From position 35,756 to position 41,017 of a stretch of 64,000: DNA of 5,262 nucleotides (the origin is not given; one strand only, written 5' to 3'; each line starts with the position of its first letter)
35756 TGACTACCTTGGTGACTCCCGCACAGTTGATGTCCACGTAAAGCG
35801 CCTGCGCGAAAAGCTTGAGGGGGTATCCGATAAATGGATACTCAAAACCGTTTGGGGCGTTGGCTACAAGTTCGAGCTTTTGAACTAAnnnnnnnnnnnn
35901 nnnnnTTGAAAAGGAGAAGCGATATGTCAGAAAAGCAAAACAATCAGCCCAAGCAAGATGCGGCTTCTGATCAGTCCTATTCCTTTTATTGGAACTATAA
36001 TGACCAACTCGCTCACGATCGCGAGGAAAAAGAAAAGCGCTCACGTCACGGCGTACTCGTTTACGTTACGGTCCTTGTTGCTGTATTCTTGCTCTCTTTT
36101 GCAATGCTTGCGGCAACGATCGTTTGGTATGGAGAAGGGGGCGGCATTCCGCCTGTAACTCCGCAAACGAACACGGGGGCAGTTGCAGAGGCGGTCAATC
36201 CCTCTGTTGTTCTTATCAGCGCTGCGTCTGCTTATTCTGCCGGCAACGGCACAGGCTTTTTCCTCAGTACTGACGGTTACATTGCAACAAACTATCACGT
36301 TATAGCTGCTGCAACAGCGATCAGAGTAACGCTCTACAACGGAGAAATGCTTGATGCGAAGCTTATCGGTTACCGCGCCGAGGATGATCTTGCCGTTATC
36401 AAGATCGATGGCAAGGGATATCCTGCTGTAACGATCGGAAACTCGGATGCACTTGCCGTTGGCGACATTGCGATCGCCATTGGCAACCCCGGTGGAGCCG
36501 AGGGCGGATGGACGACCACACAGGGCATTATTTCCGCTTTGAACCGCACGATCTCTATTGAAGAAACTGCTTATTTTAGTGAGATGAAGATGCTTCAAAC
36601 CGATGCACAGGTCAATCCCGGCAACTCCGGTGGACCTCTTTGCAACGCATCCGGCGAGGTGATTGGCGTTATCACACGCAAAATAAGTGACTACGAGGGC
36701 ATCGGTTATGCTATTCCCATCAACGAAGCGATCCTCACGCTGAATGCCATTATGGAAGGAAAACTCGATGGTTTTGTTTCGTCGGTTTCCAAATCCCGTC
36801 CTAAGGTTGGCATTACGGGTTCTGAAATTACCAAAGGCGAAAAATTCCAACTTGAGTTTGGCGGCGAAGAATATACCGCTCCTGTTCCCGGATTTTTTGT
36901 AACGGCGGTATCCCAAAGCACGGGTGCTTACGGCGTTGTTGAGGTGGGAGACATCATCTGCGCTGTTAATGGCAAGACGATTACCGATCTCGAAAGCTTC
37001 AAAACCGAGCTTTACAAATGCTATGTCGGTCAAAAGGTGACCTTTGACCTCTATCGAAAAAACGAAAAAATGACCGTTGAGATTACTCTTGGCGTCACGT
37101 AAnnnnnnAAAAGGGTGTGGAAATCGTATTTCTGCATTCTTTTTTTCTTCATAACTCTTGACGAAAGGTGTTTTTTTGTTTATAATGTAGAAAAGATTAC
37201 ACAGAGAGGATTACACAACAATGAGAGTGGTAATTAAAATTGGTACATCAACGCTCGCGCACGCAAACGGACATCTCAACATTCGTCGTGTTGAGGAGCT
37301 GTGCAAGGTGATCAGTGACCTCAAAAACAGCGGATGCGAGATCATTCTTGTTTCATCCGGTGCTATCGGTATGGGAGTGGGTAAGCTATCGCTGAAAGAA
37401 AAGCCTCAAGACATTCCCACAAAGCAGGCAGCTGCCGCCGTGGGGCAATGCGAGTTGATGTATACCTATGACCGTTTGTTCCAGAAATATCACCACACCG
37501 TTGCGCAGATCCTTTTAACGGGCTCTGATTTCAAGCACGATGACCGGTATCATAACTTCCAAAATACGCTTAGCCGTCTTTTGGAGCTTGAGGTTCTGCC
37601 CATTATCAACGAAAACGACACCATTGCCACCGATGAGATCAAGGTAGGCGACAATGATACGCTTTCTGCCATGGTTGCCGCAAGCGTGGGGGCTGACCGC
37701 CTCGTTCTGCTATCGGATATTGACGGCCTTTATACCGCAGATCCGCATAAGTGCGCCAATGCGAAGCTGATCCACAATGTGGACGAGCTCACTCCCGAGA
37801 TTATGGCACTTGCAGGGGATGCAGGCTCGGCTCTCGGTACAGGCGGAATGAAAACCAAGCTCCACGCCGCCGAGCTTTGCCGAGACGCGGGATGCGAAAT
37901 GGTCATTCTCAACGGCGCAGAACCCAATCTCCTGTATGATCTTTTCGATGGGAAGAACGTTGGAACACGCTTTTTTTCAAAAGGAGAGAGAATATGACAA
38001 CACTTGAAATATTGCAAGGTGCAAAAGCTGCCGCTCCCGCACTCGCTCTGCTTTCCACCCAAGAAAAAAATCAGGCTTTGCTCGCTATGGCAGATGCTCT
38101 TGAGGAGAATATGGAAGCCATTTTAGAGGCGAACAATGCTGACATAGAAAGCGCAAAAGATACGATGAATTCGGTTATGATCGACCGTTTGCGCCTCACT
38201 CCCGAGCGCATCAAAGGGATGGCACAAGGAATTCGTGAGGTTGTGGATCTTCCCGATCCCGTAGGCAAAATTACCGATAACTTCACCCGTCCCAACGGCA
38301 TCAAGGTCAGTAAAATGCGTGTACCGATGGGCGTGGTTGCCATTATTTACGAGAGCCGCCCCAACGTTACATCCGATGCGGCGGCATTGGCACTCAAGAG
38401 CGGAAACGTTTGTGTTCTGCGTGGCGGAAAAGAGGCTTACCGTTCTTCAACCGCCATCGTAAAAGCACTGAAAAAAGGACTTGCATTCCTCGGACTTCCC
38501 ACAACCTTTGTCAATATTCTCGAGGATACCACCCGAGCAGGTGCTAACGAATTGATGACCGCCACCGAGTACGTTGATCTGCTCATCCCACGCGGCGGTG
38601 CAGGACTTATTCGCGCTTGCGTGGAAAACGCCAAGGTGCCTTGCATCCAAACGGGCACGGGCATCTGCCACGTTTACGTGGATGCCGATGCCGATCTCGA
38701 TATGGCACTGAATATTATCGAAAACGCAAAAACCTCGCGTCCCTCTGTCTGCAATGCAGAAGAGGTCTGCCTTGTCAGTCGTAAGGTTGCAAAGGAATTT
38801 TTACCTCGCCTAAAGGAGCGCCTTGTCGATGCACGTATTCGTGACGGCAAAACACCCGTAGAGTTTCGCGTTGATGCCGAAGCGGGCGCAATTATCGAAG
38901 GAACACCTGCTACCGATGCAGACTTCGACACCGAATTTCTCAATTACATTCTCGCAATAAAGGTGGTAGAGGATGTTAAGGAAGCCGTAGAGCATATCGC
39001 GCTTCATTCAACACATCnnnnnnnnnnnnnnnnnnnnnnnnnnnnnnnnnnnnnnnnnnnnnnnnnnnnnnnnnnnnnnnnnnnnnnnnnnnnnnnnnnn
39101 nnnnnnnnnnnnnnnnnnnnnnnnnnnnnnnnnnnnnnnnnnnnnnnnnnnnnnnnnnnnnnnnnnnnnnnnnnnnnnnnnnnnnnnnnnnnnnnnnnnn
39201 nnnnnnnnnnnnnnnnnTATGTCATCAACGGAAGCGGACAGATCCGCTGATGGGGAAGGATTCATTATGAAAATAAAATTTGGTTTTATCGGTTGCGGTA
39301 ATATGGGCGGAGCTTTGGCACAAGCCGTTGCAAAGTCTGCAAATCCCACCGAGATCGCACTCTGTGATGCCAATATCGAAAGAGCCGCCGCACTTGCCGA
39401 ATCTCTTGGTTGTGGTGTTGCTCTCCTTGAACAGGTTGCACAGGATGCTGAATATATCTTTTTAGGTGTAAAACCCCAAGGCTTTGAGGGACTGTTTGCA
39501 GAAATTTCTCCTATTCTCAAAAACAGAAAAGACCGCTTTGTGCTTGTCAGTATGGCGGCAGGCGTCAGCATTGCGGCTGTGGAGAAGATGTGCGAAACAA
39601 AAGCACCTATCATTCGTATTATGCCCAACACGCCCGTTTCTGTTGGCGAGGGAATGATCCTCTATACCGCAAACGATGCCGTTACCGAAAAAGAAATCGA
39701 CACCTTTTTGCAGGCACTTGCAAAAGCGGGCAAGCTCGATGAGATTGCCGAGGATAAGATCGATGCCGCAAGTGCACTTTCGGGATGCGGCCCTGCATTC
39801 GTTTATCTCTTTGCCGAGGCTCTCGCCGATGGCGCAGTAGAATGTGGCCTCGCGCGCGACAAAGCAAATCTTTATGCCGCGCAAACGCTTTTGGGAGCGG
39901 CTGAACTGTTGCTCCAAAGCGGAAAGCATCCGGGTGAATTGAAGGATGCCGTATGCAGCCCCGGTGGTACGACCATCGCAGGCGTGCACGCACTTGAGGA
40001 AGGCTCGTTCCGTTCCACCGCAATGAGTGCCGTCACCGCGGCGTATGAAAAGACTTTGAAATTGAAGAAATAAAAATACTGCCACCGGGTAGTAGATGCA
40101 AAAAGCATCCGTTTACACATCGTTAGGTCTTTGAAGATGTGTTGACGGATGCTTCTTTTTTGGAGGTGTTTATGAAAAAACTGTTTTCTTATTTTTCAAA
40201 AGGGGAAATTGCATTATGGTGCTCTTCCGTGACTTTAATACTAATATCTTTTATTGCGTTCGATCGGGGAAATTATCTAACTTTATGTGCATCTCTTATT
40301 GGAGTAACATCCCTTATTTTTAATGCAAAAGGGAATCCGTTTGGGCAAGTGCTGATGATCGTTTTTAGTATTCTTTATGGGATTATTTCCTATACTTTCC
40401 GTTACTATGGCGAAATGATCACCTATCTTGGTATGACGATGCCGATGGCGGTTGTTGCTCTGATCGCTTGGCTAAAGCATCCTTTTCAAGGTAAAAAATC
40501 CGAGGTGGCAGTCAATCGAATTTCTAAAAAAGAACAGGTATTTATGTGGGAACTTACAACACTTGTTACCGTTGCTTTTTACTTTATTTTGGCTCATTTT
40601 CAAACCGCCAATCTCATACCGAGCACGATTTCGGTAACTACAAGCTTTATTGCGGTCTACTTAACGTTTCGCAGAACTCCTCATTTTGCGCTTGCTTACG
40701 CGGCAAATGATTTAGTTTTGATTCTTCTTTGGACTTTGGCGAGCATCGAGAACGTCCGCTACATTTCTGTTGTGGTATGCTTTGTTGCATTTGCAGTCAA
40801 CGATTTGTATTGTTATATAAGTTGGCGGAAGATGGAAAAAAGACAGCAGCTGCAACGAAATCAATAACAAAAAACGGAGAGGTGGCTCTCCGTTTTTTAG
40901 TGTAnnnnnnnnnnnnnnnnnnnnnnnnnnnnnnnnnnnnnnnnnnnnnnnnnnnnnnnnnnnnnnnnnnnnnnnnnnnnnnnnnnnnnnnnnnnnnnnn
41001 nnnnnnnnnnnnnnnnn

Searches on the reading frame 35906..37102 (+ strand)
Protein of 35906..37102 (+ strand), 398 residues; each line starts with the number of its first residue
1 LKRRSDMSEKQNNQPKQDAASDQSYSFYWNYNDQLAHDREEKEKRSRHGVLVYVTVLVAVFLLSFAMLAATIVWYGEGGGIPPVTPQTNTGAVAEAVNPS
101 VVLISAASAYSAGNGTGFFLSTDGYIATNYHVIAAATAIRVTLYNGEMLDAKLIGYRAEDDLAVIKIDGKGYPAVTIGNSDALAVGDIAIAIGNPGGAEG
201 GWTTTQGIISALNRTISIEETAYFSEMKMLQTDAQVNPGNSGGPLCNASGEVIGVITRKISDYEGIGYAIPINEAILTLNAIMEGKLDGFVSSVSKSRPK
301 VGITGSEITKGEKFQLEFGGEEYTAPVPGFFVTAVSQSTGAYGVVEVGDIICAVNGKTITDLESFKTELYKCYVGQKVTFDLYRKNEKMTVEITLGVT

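Call 8: search_protein_families(library=pfam, proteins=[window:35906-37102:+], max_evalue=0.01)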
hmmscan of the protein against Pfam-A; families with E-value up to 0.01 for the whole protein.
window:35906-37102:+ (398 aa): 5 families
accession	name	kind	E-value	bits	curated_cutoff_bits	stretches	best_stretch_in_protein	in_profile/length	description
PF13365.12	Trypsin_2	-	9.7e-35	120.9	27.6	1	115-255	1-144/144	Trypsin-like peptidase domain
PF00089.32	Trypsin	-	1.1e-13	52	20.6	1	115-273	27-214/220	Trypsin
PF13180.12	PDZ_2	-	1e-12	48.6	27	1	329-395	13-80/80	PDZ domain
PF00595.29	PDZ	-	0.00039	21.2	23.2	1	297-363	5-61/81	PDZ domain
PF17820.7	PDZ_6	-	0.00054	20.1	27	1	343-364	15-35/54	PDZ domain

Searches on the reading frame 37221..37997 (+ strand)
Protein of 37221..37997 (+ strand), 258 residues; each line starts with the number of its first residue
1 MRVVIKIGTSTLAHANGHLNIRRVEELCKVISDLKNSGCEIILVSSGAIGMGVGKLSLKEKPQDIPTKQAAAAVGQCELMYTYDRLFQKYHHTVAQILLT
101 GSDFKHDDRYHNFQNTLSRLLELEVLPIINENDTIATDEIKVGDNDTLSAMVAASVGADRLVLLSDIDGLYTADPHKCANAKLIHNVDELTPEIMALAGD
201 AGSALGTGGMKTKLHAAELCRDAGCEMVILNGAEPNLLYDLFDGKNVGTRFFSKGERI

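Call 8: search_protein_families(library=pfam, proteins=[window:37221-37997:+], max_evalue=0.01)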
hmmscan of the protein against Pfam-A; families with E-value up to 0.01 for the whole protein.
window:37221-37997:+ (258 aa): 1 family
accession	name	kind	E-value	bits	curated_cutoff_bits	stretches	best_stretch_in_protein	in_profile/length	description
PF00696.33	AA_kinase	-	1.5e-47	162.7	24.9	1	1-231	1-234/234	Amino acid kinase family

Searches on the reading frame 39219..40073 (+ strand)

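Call 90: search_protein_families(library=pfam, proteins=[window:39219-40073:+], max_evalue=0.001)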
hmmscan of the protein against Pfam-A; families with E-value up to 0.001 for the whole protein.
window:39219-40073:+ (284 aa): 3 families
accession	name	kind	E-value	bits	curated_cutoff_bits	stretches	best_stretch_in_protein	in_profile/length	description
PF14748.11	P5CR_dimer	-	3e-41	140.4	25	1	178-280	1-103/105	Pyrroline-5-carboxylate reductase dimerisation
PF03807.23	F420_oxidored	-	7.8e-16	58.9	21.6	1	20-115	1-94/94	NADP oxidoreductase coenzyme F420-dependent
PF03446.21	NAD_binding_2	-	3.7e-06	27.5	21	1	20-143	1-122/161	NAD binding domain of 6-phosphogluconate dehydrogenase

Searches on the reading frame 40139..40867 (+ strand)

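Call 90: search_protein_families(library=pfam, proteins=[window:40139-40867:+], max_evalue=0.001)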
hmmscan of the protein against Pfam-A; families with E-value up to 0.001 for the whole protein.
window:40139-40867:+ (242 aa): 1 family
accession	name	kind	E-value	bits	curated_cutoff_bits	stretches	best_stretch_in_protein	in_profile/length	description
PF04973.17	NMN_transporter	-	3e-32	112.4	27.3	1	46-231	2-175/175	Nicotinamide mononucleotide transporter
